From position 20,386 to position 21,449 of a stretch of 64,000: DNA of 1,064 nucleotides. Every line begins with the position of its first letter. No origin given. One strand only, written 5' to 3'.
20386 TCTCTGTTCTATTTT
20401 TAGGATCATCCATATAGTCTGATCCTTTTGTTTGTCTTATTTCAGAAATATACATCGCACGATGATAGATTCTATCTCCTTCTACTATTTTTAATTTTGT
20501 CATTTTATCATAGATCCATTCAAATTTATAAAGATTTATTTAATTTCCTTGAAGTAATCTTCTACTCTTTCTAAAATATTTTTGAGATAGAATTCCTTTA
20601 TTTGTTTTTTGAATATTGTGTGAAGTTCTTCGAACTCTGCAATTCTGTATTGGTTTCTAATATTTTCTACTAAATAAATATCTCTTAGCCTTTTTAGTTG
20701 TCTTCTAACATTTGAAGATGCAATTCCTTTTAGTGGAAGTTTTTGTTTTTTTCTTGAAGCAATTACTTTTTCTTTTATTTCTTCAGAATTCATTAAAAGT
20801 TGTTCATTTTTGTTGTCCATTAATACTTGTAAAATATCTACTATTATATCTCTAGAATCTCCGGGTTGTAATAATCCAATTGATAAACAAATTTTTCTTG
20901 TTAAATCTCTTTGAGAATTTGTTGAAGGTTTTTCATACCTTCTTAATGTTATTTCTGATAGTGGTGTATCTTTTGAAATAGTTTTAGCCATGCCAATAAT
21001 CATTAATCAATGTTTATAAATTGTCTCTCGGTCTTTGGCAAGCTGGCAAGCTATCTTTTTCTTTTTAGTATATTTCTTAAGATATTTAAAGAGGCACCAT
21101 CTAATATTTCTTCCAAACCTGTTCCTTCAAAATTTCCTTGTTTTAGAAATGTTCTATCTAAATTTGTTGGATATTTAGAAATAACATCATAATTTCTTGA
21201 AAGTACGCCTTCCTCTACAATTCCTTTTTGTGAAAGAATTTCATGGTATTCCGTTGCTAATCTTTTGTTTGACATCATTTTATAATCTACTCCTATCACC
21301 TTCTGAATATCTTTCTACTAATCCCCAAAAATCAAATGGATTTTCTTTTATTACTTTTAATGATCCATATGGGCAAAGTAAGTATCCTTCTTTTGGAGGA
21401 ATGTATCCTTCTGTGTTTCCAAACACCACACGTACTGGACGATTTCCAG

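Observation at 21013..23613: Identical 19-bp GC-rich tandem-octamer element at fixed spacing upstream of two outward-facing promoters flanking the orc1/cdc6 island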

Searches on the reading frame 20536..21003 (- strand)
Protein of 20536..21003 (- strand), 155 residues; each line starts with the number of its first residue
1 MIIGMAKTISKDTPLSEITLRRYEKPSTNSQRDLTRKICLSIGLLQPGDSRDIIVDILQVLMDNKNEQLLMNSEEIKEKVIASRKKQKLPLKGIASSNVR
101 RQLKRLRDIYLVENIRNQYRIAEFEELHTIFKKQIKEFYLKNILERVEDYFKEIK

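Call 7: search_protein_families(library=pfam, proteins=[window:20536-21003:-], max_evalue=0.1)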
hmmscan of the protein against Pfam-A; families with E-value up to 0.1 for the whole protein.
window:20536-21003:- (155 aa): 1 family
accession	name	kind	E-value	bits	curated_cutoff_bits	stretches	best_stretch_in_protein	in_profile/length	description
PF18068.6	Npun_R1517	-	0.013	15.9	27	1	56-108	27-74/74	Npun R1517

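Call 18: find_homologous_proteins(query=window:20536-21003:-)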
Query window:20536-21003:- (155 aa): 5026 proteins with E <= 0.001 among 5051 candidates; the best 120 are listed.
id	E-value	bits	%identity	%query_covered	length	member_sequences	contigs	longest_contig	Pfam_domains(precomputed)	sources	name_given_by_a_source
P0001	1.1e-87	309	100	97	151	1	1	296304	-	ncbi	-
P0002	2.2e-82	292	93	97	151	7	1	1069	-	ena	-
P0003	7.9e-80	283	89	97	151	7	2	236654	-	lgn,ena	-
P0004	1.7e-78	279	88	97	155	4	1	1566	-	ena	-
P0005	9.9e-77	273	86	97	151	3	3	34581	-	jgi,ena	jgi:hypothetical protein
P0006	8.6e-76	270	86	97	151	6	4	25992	-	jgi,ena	jgi:hypothetical protein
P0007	1.3e-70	254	79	97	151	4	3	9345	-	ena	-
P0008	1.6e-70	253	75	97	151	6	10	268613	-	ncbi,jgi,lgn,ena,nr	ncbi:hypothetical protein J4438_02795 [Candidatus Woesearchaeota archaeon]|nr:hypothetical protein [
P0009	1.0e-69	251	77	97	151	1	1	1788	-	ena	-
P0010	2.2e-69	250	77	97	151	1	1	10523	-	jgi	-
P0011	4.0e-69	249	77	97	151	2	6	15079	-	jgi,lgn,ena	jgi:hypothetical protein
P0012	4.9e-69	248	77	97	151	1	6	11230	-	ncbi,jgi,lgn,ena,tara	jgi:hypothetical protein|tara:strand:+ start:5499 stop:5954 length:456 start_codon:yes stop_codon:ye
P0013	1.2e-68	247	76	97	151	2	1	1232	-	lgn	-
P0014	2.0e-68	247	75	97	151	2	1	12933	-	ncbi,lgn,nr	ncbi:hypothetical protein K8R33_01630 [archaeon]|nr:hypothetical protein [archaeon]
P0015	4.2e-68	245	76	97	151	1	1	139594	-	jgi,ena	jgi:hypothetical protein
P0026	2.6e-65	236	72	97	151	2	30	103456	-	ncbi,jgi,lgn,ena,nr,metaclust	ncbi:hypothetical protein HOA59_00260 [archaeon]|jgi:hypothetical protein|nr:hypothetical protein [a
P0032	2.1e-64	233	74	97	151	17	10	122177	-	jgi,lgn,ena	jgi:hypothetical protein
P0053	4.9e-61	223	73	95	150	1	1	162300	-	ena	-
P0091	3.6e-58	213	68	97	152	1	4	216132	-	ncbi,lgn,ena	-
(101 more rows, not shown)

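Call 19: find_encoding_contigs(protein=P0001, flank=10000, max_places=3)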
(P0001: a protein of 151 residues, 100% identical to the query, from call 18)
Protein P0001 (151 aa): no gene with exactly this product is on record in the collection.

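Call 20: find_encoding_contigs(protein=P0003, flank=10000, max_places=4)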
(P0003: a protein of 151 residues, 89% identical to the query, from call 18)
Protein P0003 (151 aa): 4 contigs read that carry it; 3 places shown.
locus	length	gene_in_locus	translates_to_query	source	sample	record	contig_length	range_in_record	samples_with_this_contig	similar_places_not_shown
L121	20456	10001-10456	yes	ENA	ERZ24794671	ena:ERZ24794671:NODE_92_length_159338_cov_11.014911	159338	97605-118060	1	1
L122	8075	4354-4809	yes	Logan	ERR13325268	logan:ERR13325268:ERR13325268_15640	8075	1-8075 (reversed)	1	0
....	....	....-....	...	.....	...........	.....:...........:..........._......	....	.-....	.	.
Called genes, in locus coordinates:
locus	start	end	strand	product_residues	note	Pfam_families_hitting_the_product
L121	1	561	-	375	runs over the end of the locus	PF00091:Tubulin, PF12327:FtsZ_C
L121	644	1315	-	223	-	PF00254:FKBP_C, PF22199:FKBP26_IF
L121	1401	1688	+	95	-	-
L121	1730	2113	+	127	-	PF21485:IF5A-like_N, PF01287:eIF-5a (weak)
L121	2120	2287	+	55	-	-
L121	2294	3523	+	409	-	PF02163:Peptidase_M50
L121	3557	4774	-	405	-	-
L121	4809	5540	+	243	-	PF01026:TatD_DNase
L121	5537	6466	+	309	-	PF04055:Radical_SAM, PF08608:Wyosine_form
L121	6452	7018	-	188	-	-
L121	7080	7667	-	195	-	PF00149:Metallophos, PF12850:Metallophos_2, PF14582:Metallophos_3 (weak)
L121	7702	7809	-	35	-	-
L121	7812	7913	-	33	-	-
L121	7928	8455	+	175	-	PF23477:zf_Tbcl_2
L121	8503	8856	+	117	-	-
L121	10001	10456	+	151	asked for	-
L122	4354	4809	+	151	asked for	-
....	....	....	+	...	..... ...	-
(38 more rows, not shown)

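Call 21: find_encoding_contigs(protein=P0008, flank=10000, max_places=4)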
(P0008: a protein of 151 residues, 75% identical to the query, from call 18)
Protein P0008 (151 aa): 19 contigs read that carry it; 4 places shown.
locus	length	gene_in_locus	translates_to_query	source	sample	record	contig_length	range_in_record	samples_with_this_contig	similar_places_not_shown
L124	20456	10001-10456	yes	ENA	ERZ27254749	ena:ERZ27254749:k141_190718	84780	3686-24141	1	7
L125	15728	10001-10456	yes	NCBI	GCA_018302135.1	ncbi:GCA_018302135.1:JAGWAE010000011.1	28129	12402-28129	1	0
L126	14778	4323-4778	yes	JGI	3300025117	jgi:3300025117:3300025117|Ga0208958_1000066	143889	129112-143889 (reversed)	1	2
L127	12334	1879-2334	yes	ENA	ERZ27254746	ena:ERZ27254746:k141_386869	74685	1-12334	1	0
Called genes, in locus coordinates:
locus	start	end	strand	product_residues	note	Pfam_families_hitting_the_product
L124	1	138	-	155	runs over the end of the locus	PF03439:Spt5-NGN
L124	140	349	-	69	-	PF00584:SecE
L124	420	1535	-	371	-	PF00091:Tubulin, PF12327:FtsZ_C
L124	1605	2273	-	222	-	PF00254:FKBP_C, PF22199:FKBP26_IF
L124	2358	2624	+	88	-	-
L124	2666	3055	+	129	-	PF21485:IF5A-like_N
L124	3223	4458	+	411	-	PF02163:Peptidase_M50, PF00595:PDZ, PF13180:PDZ_2 (weak), PF17820:PDZ_6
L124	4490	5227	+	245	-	PF01026:TatD_DNase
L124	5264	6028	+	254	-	-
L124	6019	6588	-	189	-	-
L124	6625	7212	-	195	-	PF00149:Metallophos, PF12850:Metallophos_2, PF14582:Metallophos_3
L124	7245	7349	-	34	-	-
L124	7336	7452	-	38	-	-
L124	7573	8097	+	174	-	-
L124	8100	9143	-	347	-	PF13191:AAA_16 (weak), PF00931:NB-ARC, PF13401:AAA_22, PF00004:AAA (weak), PF22703:Cdc6_lid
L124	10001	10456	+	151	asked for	-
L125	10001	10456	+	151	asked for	-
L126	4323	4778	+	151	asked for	-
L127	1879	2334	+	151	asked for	-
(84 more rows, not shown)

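Call 25: find_encoding_contigs(protein=P0005, flank=10000, max_places=2)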
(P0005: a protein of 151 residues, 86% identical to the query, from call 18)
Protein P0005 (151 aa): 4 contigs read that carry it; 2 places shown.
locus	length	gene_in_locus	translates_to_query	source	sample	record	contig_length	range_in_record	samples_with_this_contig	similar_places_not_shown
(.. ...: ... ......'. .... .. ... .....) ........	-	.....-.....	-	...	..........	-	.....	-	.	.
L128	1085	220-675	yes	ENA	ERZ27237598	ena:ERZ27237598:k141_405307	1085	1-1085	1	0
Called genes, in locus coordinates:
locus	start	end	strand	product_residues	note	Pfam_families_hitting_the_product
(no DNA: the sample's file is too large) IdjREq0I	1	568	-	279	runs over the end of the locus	PF00156:Pribosyltran (weak)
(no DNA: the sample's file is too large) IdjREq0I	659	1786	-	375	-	PF00091:Tubulin, PF12327:FtsZ_C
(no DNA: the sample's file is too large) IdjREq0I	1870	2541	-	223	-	PF00254:FKBP_C, PF22199:FKBP26_IF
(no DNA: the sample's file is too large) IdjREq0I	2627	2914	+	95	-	-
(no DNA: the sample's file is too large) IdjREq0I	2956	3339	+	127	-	PF21485:IF5A-like_N, PF08207:EFP_N (weak), PF01287:eIF-5a (weak)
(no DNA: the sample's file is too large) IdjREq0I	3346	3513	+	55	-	-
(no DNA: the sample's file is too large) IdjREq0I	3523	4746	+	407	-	PF02163:Peptidase_M50, PF13180:PDZ_2 (weak)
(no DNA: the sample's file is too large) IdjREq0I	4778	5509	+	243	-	PF01026:TatD_DNase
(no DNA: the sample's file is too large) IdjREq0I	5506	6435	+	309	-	PF04055:Radical_SAM, PF08608:Wyosine_form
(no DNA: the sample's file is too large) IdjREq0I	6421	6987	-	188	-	-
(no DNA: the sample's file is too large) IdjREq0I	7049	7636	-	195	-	PF00149:Metallophos, PF12850:Metallophos_2, PF14582:Metallophos_3 (weak)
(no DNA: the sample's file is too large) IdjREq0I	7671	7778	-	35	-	-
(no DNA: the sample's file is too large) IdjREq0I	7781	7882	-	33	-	-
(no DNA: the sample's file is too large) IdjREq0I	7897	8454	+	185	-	PF23477:zf_Tbcl_2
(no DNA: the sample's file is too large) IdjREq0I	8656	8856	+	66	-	-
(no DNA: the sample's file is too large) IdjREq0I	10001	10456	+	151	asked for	-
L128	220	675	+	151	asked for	-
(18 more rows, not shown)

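Call 26: find_encoding_contigs(protein=P0015, flank=10000, max_places=2)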
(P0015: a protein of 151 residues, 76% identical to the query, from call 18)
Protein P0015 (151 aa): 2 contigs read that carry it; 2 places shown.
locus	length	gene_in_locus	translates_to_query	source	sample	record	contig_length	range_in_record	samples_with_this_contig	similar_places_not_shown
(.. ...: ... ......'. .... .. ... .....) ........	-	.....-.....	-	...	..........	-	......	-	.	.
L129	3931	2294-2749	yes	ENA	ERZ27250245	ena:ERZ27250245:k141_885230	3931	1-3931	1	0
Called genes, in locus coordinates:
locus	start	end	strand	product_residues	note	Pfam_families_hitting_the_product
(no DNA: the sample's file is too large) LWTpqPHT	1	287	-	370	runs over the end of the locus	PF00091:Tubulin, PF12327:FtsZ_C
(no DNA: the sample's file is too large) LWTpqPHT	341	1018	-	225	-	PF00254:FKBP_C, PF22199:FKBP26_IF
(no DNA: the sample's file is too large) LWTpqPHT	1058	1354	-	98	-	-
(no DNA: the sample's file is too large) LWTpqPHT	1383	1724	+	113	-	-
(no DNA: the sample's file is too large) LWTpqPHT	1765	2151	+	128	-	PF21485:IF5A-like_N, PF01287:eIF-5a (faint)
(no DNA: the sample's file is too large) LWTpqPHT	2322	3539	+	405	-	PF02163:Peptidase_M50, PF00595:PDZ (weak), PF13180:PDZ_2 (weak), PF17820:PDZ_6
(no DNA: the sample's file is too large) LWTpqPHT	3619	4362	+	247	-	PF01026:TatD_DNase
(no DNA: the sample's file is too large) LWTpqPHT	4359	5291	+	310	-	PF04055:Radical_SAM, PF08608:Wyosine_form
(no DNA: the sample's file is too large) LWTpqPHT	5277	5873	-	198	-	PF00149:Metallophos, PF12850:Metallophos_2, PF14582:Metallophos_3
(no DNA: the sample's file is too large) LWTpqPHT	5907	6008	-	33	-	-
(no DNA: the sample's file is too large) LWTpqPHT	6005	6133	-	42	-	-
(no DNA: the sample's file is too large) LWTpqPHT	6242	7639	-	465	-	-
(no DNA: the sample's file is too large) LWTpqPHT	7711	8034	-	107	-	-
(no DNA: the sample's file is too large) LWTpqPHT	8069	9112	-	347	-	PF05621:TniB (weak), PF13191:AAA_16 (weak), PF00931:NB-ARC, PF24883:NPHP3_N (faint), PF13401:AAA_22, PF00004:AAA (weak), PF22703:Cdc6_lid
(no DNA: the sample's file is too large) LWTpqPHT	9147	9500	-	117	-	-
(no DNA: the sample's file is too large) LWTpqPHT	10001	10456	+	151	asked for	-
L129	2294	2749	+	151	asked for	-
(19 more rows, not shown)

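Call 27: find_encoding_contigs(protein=P0026, flank=10000, max_places=2)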
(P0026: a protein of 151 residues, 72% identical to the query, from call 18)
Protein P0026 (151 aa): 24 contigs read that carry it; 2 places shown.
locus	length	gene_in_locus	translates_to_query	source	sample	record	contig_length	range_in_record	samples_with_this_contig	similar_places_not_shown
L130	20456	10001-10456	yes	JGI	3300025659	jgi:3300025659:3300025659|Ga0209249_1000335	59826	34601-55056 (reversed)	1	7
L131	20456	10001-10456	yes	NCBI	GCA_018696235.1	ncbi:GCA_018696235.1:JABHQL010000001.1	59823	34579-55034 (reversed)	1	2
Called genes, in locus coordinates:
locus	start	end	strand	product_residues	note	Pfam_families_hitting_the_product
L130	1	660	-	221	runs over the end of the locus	PF03946:Ribosomal_L11_N, PF00298:Ribosomal_L11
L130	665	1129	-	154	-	PF03439:Spt5-NGN, PF00467:KOW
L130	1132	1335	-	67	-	PF00584:SecE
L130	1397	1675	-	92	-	-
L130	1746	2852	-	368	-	PF00091:Tubulin, PF12327:FtsZ_C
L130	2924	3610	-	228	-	PF00254:FKBP_C (weak), PF22199:FKBP26_IF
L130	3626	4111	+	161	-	-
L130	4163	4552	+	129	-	PF21485:IF5A-like_N, PF01287:eIF-5a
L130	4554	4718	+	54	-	-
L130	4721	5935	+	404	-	PF02163:Peptidase_M50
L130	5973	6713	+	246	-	PF01026:TatD_DNase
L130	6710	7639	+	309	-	PF04055:Radical_SAM, PF08608:Wyosine_form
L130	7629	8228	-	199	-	PF00149:Metallophos, PF12850:Metallophos_2, PF14582:Metallophos_3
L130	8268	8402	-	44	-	-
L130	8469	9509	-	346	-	PF00931:NB-ARC, PF13191:AAA_16 (weak), PF00004:AAA, PF07724:AAA_2 (faint), PF13401:AAA_22, PF22703:Cdc6_lid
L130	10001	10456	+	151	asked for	-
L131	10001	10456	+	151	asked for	-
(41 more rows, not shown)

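Call 40: search_solved_structures(query=window:20539-20991:-, max_evalue=10)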
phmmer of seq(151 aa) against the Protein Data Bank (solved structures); distinct sequences matched with E-value up to 10: 9.
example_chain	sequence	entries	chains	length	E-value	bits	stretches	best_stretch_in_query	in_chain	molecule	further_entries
6cda_A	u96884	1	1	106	0.92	12.8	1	65-126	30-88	ArsR family transcriptional regulator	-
2e8b_A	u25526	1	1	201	0.95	12.7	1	99-148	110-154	Probable molybdopterin-guanine dinucleotide biosynthesis protein A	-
1e7s_A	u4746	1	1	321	1.1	12.6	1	88-136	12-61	GDP-FUCOSE SYNTHETASE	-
1e7r_A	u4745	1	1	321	1.1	12.5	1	88-136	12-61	GDP-FUCOSE SYNTHETASE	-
1bws_A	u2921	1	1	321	1.3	12.3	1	88-136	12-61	PROTEIN (GDP-4-KETO-6-DEOXY-D-MANNOSE EPIMERASE/REDUCTASE)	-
1bsv_A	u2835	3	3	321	1.3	12.3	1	88-136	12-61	PROTEIN (GDP-FUCOSE SYNTHETASE) | GDP-FUCOSE SYNTHETASE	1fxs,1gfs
1e6u_A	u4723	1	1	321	1.3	12.3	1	88-136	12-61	GDP-FUCOSE SYNTHETASE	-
1e7q_A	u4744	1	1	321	1.4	12.2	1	88-136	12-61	GDP-FUCOSE SYNTHETASE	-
5y9h_A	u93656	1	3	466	2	11.7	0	44-94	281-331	SafD,Putative outer membrane protein,Putative outer membrane protein,Putative outer membra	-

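Call 42: search_protein_families(library=ncbifam, proteins=[window:20539-20991:-], max_evalue=0.1)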
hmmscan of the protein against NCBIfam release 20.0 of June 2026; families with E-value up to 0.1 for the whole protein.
seq(151 aa): 1 family
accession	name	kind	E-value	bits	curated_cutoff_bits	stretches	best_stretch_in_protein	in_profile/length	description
TIGR01934.1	MenG_MenH_UbiE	subfamily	0.038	13.3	158.35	1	94-148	118-172/223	ubiquinone/menaquinone biosynthesis methyltransferase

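Call 48: find_encoding_contigs(protein=P0032, flank=10000, max_places=2)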
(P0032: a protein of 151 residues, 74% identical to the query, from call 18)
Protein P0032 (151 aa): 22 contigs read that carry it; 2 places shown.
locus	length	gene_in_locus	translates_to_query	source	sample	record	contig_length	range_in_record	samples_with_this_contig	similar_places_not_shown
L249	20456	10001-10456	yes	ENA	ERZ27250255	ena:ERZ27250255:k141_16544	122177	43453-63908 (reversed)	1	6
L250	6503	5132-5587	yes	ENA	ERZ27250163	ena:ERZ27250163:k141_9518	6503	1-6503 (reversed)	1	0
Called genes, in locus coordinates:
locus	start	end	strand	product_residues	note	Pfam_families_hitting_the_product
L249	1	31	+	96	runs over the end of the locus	-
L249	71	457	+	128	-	PF21485:IF5A-like_N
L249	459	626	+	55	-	-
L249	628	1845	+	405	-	PF02163:Peptidase_M50, PF00595:PDZ (weak)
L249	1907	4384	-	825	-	-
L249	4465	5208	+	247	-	PF01026:TatD_DNase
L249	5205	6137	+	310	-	PF04055:Radical_SAM, PF08608:Wyosine_form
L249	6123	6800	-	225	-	PF00149:Metallophos, PF12850:Metallophos_2, PF14582:Metallophos_3 (weak)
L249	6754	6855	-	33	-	-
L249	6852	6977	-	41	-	-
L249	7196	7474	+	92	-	PF01022:HTH_5, PF12840:HTH_20 (weak), PF08279:HTH_11 (weak), PF13601:HTH_34 (weak)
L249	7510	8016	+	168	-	PF02254:TrkA_N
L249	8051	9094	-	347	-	PF13191:AAA_16, PF00931:NB-ARC, PF24883:NPHP3_N (faint), PF13173:AAA_14 (faint), PF13401:AAA_22, PF00004:AAA (weak), PF22703:Cdc6_lid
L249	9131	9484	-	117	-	-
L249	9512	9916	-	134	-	-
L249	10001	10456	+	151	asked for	-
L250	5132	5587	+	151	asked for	-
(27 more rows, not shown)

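Call 49: find_encoding_contigs(protein=P0053, flank=10000, max_places=2)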
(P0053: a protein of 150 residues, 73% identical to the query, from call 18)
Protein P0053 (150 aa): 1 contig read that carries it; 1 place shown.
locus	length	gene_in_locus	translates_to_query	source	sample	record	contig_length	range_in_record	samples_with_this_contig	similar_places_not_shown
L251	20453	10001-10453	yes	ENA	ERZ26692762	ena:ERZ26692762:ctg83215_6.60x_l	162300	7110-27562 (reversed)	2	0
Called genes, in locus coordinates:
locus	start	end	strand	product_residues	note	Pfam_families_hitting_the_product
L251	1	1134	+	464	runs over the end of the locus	PF19295:SufBD_N, PF01458:SUFBD_core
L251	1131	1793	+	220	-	PF01458:SUFBD_core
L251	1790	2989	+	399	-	PF00266:Aminotran_5, PF00155:Aminotran_1_2, PF01041:DegT_DnrJ_EryC1 (faint), PF01053:Cys_Met_Meta_PP (weak)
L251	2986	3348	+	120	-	PF01592:NifU_N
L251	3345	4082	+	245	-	PF02463:SMC_N, PF03193:RsgA_GTPase (weak), PF13175:AAA_15 (weak), PF00005:ABC_tran, PF13304:AAA_21 (faint)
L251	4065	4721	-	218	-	-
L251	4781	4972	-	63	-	PF04070:DUF378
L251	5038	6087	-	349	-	PF13191:AAA_16, PF00931:NB-ARC, PF01637:ATPase_2 (weak), PF24883:NPHP3_N (faint), PF07728:AAA_5 (weak), PF13401:AAA_22, PF00004:AAA (weak), PF22703:Cdc6_lid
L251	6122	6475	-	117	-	-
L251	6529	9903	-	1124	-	PF16586:DUF5060, PF16656:Pur_ac_phosph_N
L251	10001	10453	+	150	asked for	-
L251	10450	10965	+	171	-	PF05175:MTS, PF07669:Eco57I (weak), PF06325:PrmA (faint), PF10354:BMT5-like (weak), PF13489:Methyltransf_23 (faint), PF13847:Methyltransf_31 (weak)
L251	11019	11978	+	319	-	PF13793:Pribosyltran_N, PF24390:PRTase-CE (faint), PF00156:Pribosyltran, PF14572:Pribosyl_synth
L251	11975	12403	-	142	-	-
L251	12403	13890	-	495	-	PF12679:ABC2_membrane_2 (weak), PF12698:ABC2_membrane_3, PF01061:ABC2_membrane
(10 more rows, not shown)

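Call 50: find_encoding_contigs(protein=P0091, flank=10000, max_places=2)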
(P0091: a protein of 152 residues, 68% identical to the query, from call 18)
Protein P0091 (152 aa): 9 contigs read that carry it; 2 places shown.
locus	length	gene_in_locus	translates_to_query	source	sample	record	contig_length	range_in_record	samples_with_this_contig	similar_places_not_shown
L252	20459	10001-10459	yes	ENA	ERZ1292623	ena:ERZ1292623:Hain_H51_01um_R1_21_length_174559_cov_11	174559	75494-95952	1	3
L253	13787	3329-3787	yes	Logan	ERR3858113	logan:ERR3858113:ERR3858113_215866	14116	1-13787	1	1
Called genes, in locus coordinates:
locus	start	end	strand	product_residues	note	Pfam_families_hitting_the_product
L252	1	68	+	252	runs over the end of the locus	PF02463:SMC_N (weak), PF00005:ABC_tran, PF13304:AAA_21, PF12399:BCA_ABC_TP_C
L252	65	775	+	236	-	PF00005:ABC_tran, PF13304:AAA_21 (faint)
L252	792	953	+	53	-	-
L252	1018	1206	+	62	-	-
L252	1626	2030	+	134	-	-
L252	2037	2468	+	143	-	-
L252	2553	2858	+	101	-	-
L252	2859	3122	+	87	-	-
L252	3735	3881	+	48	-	-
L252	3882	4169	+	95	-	-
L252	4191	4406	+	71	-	-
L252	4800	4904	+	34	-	-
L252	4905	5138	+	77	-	-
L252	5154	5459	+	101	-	-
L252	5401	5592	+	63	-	-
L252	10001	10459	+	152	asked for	-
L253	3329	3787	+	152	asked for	-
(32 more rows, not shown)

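Call 63: predict_structure(alignment_id=A2)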
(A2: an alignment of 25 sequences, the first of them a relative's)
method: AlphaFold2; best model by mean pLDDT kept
length: 151 residues; sequences in the alignment: 25
mean_pLDDT: 81.2   pTM: 0.72
mean pLDDT of the five models: 81.2, 78.6, 76.5, 68.8, 67.3
residues with pLDDT >= 90: 39; 70-90: 86; 50-70: 18; < 50: 8
segments of 3 or more residues with pLDDT < 50: 1-4
pLDDT, mean of each block of 10 residues (from residue 1): 53 52 69 86 79 91 88 93 87 91 88 84 85 86 89 72
secondary structure, 60 per line:
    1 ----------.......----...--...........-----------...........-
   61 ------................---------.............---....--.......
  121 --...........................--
elements in order: H11-17 H27-37 H49-59 H69-82 H92-104 E108-111 E114-117 H123-149

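Call 67: fold_search(model_id=the predicted structure, library=pdb)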
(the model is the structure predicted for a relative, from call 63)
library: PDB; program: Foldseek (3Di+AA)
matches with E <= 10: 886; with E <= 0.001: 0
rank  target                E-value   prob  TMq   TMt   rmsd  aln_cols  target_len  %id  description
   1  4ets_A                5.1e-02  0.99  0.40  0.42   4.2        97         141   16  Crystal structure of Campylobacter jejuni ferric uptake regulator (released 2012-06-20)
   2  2h6c_A                5.4e-02  0.91  0.36  0.27  15.7       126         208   13  Crystal structure of reduced CprK in absence of any ligand (released 2006-07-04)
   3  2hr3_B                5.8e-02  0.72  0.30  0.32  15.8       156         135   12  Crystal structure of putative transcriptional regulator protein from Pseudomonas aeruginosa PA01 at 2.4 A resolution (released 2006-09-19)
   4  5yhx_B                6.1e-02  0.93  0.32  0.34  11.8       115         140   16  Structure of Lactococcus lactis ZitR, wild type (released 2017-12-06)
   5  5yhx_H                6.9e-02  0.82  0.33  0.37  15.5       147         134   14  Structure of Lactococcus lactis ZitR, wild type (released 2017-12-06)
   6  5hs9_A                8.7e-02  0.98  0.35  0.56  11.4       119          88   18  Crystal structure of the quinone-bound YodB from B. subtilis (released 2016-08-17)
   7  8tjk_A                8.7e-02  0.94  0.32  0.16   7.9        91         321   13  SAM-dependent methyltransferase RedM bound to SAH (released 2023-12-13)
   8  2pex_A                8.7e-02  0.89  0.36  0.40  16.2       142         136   18  Structure of reduced C22S OhrR from Xanthamonas Campestris (released 2007-12-11)
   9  6d57_B                1.0e-01  0.98  0.40  0.40   4.2        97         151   16  Campylobacter jejuni ferric uptake regulator S1 metalated (released 2018-05-23)
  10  7clu_B                1.0e-01  0.93  0.32  0.17   8.8        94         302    8  PigF with SAH (released 2021-07-28)
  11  8tji_B                1.0e-01  0.93  0.32  0.16   7.9        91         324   13  SAM-dependent methyltransferase RedM, apo (released 2023-12-13)
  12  8tjj_D                1.0e-01  0.93  0.32  0.16   7.8        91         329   13  SAM-dependent methyltransferase RedM bound to SAM (released 2023-12-13)
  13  3hif_A                1.1e-01  0.95  0.37  0.29   7.3       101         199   18  The crystal structure of apo wild type CAP at 3.6 A resolution. (released 2009-09-08)
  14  4qvg_B                1.1e-01  0.85  0.32  0.16  12.9       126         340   15  Crystal structure of S-adenosylmethionine-dependent methyltransferase SibL in its apo form (released 2015-05-27)
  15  2xro_B                1.2e-01  0.99  0.35  0.23   3.5        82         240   17  Crystal structure of TtgV in complex with its DNA operator (released 2010-12-01)
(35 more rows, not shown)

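Call 75: list_cluster_members(proteins=[P0001, P0008])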
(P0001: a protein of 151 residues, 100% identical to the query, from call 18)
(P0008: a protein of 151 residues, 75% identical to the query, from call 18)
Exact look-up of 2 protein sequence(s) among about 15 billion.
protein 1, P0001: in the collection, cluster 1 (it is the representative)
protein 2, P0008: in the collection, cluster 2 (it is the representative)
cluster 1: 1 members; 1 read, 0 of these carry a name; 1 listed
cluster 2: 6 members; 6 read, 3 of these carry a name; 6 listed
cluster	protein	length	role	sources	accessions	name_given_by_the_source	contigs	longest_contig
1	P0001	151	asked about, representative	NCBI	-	-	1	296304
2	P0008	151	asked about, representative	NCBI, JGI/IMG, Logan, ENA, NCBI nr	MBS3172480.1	hypothetical protein J4438_02795 [Candidatus Woesearchaeota archaeon] | hypothetical protein [Candidatus Woesearchaeota archaeon]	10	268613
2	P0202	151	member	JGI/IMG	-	hypothetical protein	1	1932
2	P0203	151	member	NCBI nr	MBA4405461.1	hypothetical protein [Nanoarchaeum sp.]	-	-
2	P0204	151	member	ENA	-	-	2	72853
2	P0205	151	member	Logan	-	-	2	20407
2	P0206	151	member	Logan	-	-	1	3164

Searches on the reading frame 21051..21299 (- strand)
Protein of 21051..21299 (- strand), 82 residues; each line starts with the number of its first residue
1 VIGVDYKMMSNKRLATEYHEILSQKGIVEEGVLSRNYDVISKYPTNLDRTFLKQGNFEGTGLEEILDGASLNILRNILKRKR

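Call 7: search_protein_families(library=pfam, proteins=[window:21051-21299:-], max_evalue=0.1)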
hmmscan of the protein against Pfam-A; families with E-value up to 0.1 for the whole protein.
window:21051-21299:- (82 aa): 0 families
